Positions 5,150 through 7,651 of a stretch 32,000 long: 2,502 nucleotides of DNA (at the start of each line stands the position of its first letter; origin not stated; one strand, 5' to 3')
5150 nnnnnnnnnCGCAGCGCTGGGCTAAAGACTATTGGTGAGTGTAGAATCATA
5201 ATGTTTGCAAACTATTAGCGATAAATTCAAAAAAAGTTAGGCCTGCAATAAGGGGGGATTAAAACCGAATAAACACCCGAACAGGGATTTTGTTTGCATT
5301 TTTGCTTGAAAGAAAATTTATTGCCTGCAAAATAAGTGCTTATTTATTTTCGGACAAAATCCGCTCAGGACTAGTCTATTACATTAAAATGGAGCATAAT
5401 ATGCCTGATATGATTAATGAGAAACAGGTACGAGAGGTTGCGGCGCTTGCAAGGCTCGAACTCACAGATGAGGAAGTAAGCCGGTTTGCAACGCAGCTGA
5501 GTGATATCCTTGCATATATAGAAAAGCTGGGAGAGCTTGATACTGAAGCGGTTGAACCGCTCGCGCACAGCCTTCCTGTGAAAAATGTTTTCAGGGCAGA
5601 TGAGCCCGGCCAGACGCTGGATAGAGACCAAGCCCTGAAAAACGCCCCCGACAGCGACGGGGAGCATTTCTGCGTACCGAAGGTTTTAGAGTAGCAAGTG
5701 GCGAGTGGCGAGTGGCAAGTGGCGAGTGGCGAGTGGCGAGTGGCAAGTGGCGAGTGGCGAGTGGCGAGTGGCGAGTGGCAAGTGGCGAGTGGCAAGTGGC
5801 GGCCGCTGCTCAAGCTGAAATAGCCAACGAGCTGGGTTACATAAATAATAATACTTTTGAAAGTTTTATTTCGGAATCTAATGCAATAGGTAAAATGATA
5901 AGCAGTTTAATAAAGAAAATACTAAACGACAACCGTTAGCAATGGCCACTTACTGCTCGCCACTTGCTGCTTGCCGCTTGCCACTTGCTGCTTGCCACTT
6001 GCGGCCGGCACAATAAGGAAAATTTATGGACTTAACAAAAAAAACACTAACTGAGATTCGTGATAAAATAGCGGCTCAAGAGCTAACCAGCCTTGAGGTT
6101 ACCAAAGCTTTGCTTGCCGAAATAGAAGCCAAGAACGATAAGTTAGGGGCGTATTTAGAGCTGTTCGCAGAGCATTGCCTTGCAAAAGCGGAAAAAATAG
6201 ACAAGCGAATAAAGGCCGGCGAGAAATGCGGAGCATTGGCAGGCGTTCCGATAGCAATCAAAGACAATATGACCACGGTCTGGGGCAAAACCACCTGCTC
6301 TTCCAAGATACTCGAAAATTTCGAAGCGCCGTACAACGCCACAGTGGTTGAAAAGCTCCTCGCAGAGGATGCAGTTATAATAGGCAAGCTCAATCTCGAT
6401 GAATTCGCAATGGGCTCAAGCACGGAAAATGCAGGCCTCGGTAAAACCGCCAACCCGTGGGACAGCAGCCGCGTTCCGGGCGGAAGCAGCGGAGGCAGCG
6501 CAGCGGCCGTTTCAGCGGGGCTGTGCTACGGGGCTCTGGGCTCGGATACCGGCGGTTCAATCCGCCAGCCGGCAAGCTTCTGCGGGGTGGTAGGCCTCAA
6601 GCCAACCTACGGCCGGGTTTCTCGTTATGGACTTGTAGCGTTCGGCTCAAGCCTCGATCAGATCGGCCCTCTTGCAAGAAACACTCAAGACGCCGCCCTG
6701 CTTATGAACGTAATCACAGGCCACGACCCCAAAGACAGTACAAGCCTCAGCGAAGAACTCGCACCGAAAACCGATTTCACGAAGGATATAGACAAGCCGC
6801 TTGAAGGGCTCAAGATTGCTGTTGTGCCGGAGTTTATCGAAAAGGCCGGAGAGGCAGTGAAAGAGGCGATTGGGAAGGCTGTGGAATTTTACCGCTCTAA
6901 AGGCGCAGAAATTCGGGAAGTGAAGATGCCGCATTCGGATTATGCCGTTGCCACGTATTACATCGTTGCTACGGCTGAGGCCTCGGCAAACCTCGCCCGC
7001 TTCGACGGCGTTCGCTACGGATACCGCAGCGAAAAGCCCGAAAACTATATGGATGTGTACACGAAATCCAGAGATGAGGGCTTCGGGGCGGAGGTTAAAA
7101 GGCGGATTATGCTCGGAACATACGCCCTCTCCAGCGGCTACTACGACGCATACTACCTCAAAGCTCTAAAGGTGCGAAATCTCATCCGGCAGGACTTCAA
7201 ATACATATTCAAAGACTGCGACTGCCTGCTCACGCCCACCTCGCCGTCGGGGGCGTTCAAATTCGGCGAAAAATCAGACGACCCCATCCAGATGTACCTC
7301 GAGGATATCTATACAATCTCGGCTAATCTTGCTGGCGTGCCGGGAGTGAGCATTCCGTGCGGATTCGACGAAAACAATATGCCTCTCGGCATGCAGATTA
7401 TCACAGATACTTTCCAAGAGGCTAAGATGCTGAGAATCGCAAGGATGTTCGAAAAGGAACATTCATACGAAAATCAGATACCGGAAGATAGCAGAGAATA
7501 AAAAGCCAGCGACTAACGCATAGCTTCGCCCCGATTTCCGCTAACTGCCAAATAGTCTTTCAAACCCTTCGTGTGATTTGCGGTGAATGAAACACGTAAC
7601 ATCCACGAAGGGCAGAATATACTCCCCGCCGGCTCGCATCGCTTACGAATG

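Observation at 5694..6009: IVS-like cassette in the gatC-gatA spacer: inverted heptamer arrays flank a truncated four-helix-bundle ORF, with strand-specific G:U pairing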

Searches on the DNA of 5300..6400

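Call 19: search_rna_families(source=window, start=5300, end=6400, threshold=evalue, max_evalue=1)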
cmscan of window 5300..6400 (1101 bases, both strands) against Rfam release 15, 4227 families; matches with E-value up to 1: 1.
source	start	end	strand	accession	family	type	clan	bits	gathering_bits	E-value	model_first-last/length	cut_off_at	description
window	5886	6112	+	RF01675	CrcZ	Gene; sRNA;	-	12.5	95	0.8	1-398/398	no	Pseudomonas sRNA CrcZ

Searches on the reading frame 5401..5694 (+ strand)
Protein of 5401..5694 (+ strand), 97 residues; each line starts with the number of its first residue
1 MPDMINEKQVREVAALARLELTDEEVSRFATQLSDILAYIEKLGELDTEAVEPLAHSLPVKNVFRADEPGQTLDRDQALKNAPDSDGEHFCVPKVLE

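Call 6: search_protein_families(library=pfam, proteins=[window:5401-5694:+], max_evalue=1)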
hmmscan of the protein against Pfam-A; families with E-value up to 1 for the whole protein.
window:5401-5694:+ (97 aa): 1 family
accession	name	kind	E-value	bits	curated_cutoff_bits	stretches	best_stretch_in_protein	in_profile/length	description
PF02686.20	GatC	-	9.7e-25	87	23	1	21-92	1-66/66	Glu-tRNAGln amidotransferase C subunit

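Call 33: find_homologous_proteins(query=window:5401-5694:+, max_evalue=0.00001)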
Query window:5401-5694:+ (97 aa): 284 proteins with E <= 0.00001 among 300 candidates; the best 120 are listed.
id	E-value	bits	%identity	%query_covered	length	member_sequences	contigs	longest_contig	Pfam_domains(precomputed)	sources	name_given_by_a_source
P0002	1.6e-55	203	100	100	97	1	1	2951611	PF02686.21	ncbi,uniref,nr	ncbi:Glutamyl-tRNA(Gln) amidotransferase subunit C [Sedimentisphaera cyanobacteriorum]|uniref:Aspart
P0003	8.1e-43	162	81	100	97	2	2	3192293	PF02686.21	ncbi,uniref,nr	ncbi:Asp-tRNA(Asn)/Glu-tRNA(Gln) amidotransferase subunit GatC [Sedimentisphaera salicampi]|uniref:A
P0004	2.0e-42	161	80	100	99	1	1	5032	PF02686.21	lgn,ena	-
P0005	1.1e-38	149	74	100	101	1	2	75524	PF02686.21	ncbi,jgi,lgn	ncbi:MAG: Asp-tRNA(Asn)/Glu-tRNA(Gln) amidotransferase subunit GatC [Phycisphaerae bacterium]|jgi:as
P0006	8.5e-34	134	69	100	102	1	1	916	PF02686.21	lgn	-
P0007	8.1e-33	130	68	100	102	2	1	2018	PF02686.21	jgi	jgi:aspartyl-tRNA(Asn)/glutamyl-tRNA(Gln) amidotransferase subunit C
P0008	1.1e-32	130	67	100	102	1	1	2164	PF02686.21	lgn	-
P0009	1.4e-32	130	66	100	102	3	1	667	PF02686.21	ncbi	-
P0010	3.4e-32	128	67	100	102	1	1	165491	PF02686.21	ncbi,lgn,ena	-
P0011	1.7e-31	126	64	100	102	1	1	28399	PF02686.21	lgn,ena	-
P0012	4.0e-30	122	65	100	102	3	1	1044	PF02686.21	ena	-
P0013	5.7e-30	121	64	100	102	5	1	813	PF02686.21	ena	-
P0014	2.8e-28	116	61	100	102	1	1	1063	PF02686.21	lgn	-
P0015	5.6e-28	115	62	100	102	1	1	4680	PF02686.21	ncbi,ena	-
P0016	1.1e-27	114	61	100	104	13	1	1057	PF02686.21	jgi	jgi:aspartyl-tRNA(Asn)/glutamyl-tRNA(Gln) amidotransferase subunit C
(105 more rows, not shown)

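Call 34: find_encoding_contigs(protein=P0003, flank=3000, max_places=2)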
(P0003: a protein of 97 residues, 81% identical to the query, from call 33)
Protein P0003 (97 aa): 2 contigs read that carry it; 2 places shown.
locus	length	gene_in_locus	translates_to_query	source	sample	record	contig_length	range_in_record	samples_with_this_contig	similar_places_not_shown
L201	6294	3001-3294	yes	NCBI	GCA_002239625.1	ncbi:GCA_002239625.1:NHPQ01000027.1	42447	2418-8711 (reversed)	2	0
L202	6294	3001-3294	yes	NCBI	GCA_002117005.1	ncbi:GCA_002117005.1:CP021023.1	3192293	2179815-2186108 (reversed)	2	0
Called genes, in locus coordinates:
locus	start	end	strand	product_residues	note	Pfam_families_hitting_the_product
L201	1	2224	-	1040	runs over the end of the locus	PF28492:Beta_helix_4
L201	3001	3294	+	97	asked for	PF02686:GatC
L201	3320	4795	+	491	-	PF01425:Amidase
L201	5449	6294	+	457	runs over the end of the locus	PF01208:URO-D, PF13192:Thioredoxin_3 (weak)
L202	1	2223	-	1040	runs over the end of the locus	PF28492:Beta_helix_4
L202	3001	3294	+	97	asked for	PF02686:GatC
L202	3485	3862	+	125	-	PF05635:23S_rRNA_IVP, PF22296:bAvd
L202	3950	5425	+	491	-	PF01425:Amidase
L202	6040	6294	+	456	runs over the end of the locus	PF01208:URO-D, PF13192:Thioredoxin_3 (weak)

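Call 35: find_encoding_contigs(protein=P0004, flank=3000, max_places=2)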
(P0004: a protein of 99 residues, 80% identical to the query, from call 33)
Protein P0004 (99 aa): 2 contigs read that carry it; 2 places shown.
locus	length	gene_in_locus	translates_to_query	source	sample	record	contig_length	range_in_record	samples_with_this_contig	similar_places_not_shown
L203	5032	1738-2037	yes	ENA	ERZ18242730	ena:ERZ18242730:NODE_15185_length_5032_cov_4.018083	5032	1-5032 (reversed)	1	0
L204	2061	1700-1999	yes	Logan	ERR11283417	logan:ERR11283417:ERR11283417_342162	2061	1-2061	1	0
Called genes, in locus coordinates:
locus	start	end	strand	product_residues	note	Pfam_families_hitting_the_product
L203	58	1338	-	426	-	-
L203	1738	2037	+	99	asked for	PF02686:GatC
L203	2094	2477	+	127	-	PF13366:PDDEXK_3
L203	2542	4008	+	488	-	PF01425:Amidase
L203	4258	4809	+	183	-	PF06271:RDD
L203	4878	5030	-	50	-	?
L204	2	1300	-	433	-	?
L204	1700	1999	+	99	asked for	PF02686:GatC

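Call 36: find_encoding_contigs(protein=P0005, flank=3000, max_places=2)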
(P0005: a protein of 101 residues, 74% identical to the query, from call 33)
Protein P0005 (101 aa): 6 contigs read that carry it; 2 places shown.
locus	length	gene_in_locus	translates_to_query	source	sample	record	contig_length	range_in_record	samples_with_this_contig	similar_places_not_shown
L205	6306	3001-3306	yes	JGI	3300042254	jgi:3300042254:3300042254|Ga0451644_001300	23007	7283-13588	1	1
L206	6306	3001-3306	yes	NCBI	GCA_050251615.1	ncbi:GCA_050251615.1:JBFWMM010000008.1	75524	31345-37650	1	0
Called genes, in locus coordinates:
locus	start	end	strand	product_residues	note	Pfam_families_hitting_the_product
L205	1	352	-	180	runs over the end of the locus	PF02572:CobA_CobO_BtuR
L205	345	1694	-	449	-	PF21799:MurD-like_N (faint), PF08245:Mur_ligase_M, PF02875:Mur_ligase_C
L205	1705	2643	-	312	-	PF00215:OMPdecase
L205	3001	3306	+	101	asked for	PF02686:GatC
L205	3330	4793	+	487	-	PF01425:Amidase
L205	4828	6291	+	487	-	PF02934:GatB_N, PF02637:GatB_Yqey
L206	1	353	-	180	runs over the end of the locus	PF02572:CobA_CobO_BtuR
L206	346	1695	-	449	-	PF08245:Mur_ligase_M, PF02875:Mur_ligase_C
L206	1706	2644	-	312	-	PF00215:OMPdecase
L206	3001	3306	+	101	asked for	PF02686:GatC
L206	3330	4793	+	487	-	PF01425:Amidase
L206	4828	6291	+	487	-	PF02934:GatB_N, PF02637:GatB_Yqey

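Call 37: find_encoding_contigs(protein=P0010, flank=3000, max_places=2)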
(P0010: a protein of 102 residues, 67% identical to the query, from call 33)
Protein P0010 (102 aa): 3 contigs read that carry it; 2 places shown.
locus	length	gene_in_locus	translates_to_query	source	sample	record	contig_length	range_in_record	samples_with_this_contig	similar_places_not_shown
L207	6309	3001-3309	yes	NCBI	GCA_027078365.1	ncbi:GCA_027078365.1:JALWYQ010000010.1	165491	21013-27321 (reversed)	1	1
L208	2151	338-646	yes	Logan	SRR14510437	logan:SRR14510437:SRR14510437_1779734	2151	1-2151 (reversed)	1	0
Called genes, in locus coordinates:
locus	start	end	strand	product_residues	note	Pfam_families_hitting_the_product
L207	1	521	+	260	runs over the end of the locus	PF01479:S4, PF00849:PseudoU_synth_2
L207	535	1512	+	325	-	PF01145:Band_7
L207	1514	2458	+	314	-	PF01145:Band_7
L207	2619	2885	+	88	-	PF00830:Ribosomal_L28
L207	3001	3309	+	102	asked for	PF02686:GatC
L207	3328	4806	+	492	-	PF01425:Amidase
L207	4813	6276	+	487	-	PF02934:GatB_N, PF02637:GatB_Yqey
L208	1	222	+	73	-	?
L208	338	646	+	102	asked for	PF02686:GatC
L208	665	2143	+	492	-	PF01425:Amidase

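Call 45: search_protein_families(library=ncbifam, proteins=[L202:3485-3862:+, L203:2094-2477:+], max_evalue=0.001)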
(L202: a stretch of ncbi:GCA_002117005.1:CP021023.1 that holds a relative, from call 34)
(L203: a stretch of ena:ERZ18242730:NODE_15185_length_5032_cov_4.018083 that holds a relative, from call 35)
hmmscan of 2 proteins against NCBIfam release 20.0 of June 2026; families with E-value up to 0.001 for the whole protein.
L202:3485-3862:+ (125 aa): 4 families
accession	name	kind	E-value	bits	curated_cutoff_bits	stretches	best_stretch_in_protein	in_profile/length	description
NF008911.0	PRK12275.1-2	subfamily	8.7e-41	139.1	137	1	7-120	2-115/118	hypothetical protein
TIGR02436.1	TIGR02436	subfamily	7e-40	135.6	24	1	14-120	1-108/109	four helix bundle protein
NF008912.0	PRK12275.1-6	subfamily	2.1e-30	105.2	124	1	8-120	2-111/117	hypothetical protein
NF033474.1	DivGenRetAVD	equivalog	1.2e-06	28.7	80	1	14-118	3-104/104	diversity-generating retroelement protein Avd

L203:2094-2477:+ (127 aa): 1 family
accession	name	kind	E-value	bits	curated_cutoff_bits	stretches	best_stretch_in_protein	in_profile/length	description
TIGR04256.1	GxxExxY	subfamily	9.9e-41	138.8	35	1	6-121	2-115/116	GxxExxY protein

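Call 46: search_protein_families(library=padloc, proteins=[L202:3485-3862:+, L203:2094-2477:+], max_evalue=0.01)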
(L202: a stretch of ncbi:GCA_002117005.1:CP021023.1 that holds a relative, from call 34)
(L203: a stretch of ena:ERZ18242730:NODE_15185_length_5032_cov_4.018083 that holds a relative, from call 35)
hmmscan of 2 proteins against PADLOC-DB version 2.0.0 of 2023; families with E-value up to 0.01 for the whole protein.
L202:3485-3862:+ (125 aa): 0 families

L203:2094-2477:+ (127 aa): 0 families

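Call 50: find_homologous_proteins(query=L202:3485-3862:+, max_evalue=1e-10)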
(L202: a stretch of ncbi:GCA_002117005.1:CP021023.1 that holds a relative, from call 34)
Query L202:3485-3862:+ (125 aa): 2437 proteins with E <= 1e-10 among 2459 candidates; the best 120 are listed.
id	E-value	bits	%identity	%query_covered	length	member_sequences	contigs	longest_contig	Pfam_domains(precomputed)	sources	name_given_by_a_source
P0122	2.3e-73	261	100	100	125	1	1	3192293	PF22296.3,PF05635.18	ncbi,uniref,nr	ncbi:four helix bundle protein [Sedimentisphaera salicampi]|uniref:four helix bundle protein n=1 Tax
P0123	1.6e-37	146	57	93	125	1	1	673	PF22296.3,PF05635.18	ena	-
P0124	2.0e-36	142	59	91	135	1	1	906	PF22296.3,PF05635.18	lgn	-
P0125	1.0e-35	140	53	94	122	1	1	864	PF22296.3,PF05635.18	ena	-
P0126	1.3e-35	140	54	91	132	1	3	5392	PF22296.3,PF05635.18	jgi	jgi:four helix bundle protein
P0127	1.9e-35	139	60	92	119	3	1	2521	PF22296.3,PF05635.18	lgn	-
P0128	2.4e-35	139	54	94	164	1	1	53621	PF22296.3,PF05635.18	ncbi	-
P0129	2.6e-35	139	55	91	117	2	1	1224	PF22296.3,PF05635.18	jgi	jgi:four helix bundle protein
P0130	7.3e-35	137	58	91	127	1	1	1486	PF22296.3,PF05635.18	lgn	-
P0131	8.4e-35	137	59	91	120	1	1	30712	PF22296.3,PF05635.18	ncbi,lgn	-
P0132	8.6e-35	137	55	99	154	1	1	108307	PF22296.3,PF05635.18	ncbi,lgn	-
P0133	1.3e-34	137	54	94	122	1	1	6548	PF22296.3,PF05635.18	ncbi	-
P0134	1.3e-34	137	55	97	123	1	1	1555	PF22296.3,PF05635.18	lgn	-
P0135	1.5e-34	136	56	96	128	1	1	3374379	PF22296.3,PF05635.18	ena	-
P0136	1.7e-34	136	58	91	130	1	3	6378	PF22296.3,PF05635.18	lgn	-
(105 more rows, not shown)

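Call 58: search_solved_structures(query=L202:3485-3862:+, max_evalue=0.001)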
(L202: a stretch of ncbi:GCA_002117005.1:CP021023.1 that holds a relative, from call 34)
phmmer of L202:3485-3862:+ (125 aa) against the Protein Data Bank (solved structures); distinct sequences matched with E-value up to 0.001: 2.
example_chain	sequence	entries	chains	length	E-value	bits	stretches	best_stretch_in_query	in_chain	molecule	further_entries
2gsc_A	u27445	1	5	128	2.5e-23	85.7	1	14-118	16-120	Putative uncharacterized protein XCC0516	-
2rld_A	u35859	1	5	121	1.5e-07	34.9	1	8-122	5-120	Uncharacterized protein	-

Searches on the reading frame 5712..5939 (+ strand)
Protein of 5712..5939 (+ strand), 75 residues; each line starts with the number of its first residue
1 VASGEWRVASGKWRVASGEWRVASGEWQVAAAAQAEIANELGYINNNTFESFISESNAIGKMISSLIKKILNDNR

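Call 6: search_protein_families(library=pfam, proteins=[window:5712-5939:+], max_evalue=1)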
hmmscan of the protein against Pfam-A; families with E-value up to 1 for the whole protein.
window:5712-5939:+ (75 aa): 2 families
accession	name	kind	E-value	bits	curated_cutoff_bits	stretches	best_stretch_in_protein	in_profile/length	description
PF05635.17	23S_rRNA_IVP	-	0.001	19.7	33.8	1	33-64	74-105/106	23S rRNA-intervening sequence protein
PF22296.2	bAvd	-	0.063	14.2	40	1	37-70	73-107/107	bAvd-like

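Call 7: search_protein_families(library=ncbifam, proteins=[window:5712-5939:+], max_evalue=1)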
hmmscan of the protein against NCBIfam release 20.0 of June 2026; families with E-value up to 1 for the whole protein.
window:5712-5939:+ (75 aa): 4 families
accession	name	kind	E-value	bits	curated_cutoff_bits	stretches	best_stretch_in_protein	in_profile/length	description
TIGR02436.1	TIGR02436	subfamily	2.3e-05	24.6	24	1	33-70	70-108/109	four helix bundle protein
NF008912.0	PRK12275.1-6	subfamily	0.00017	21.6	124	1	31-70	72-111/117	hypothetical protein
NF008911.0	PRK12275.1-2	subfamily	0.0046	17.4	137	1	34-70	79-115/118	hypothetical protein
NF051853.1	TransRegUriRCory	equivalog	0.12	11.4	550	1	35-69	36-71/327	transcriptional regulator UriR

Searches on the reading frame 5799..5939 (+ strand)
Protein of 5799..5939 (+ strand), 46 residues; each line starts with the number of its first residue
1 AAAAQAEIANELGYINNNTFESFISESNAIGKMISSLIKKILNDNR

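Call 6: search_protein_families(library=pfam, proteins=[window:5799-5939:+], max_evalue=1)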
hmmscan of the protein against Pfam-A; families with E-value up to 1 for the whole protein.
window:5799-5939:+ (46 aa): 2 families
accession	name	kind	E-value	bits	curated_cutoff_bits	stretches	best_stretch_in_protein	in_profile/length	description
PF05635.17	23S_rRNA_IVP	-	0.00037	21.1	33.8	1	4-35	74-105/106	23S rRNA-intervening sequence protein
PF22296.2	bAvd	-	0.02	15.8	40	1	8-41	73-107/107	bAvd-like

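Call 7: search_protein_families(library=ncbifam, proteins=[window:5799-5939:+], max_evalue=1)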
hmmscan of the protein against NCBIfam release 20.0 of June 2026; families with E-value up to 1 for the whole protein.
window:5799-5939:+ (46 aa): 4 families
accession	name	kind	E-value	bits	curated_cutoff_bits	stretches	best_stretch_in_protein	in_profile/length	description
TIGR02436.1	TIGR02436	subfamily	6.7e-06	26.3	24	1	4-41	70-108/109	four helix bundle protein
NF008912.0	PRK12275.1-6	subfamily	7.3e-05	22.8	124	1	3-42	73-112/117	hypothetical protein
NF008911.0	PRK12275.1-2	subfamily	0.0025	18.3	137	1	8-41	82-115/118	hypothetical protein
NF051853.1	TransRegUriRCory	equivalog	0.068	12.3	550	1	7-40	37-71/327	transcriptional regulator UriR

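Call 13: find_homologous_proteins(query=window:5799-5939:+, max_evalue=0.01)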
Query window:5799-5939:+ (46 aa): 1 proteins with E <= 0.01 among 1 candidates.
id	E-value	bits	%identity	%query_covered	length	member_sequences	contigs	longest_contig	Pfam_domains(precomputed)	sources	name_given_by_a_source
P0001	1.9e-19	84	100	100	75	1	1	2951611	-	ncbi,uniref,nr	ncbi:hypothetical protein L21SP3_01527 [Sedimentisphaera cyanobacteriorum]|uniref:Four helix bundle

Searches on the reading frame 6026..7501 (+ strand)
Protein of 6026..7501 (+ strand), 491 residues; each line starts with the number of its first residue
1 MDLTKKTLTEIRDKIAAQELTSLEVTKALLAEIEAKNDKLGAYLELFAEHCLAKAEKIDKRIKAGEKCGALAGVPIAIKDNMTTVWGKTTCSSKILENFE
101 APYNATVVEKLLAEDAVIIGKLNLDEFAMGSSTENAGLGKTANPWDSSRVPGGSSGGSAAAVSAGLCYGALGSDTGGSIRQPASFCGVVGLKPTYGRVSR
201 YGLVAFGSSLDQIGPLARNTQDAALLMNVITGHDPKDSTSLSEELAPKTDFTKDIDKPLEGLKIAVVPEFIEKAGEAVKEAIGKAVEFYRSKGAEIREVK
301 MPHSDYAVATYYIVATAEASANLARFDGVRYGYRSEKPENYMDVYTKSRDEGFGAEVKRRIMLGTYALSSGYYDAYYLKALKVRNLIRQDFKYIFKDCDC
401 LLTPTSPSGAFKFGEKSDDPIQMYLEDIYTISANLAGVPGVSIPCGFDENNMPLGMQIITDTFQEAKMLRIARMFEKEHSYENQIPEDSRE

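Call 6: search_protein_families(library=pfam, proteins=[window:6026-7501:+], max_evalue=1)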
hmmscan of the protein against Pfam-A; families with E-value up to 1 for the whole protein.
window:6026-7501:+ (491 aa): 3 families
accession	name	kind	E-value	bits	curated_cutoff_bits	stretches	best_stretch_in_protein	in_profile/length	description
PF01425.27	Amidase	-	2.1e-154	515.3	27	1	24-469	1-445/445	Amidase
PF20162.4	Etd1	-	0.1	13.6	27.5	1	246-291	21-64/98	Septation protein etd1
PF04324.20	Fer2_BFD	-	0.46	11.3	26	0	48-69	18-38/50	BFD-like [2Fe-2S] binding domain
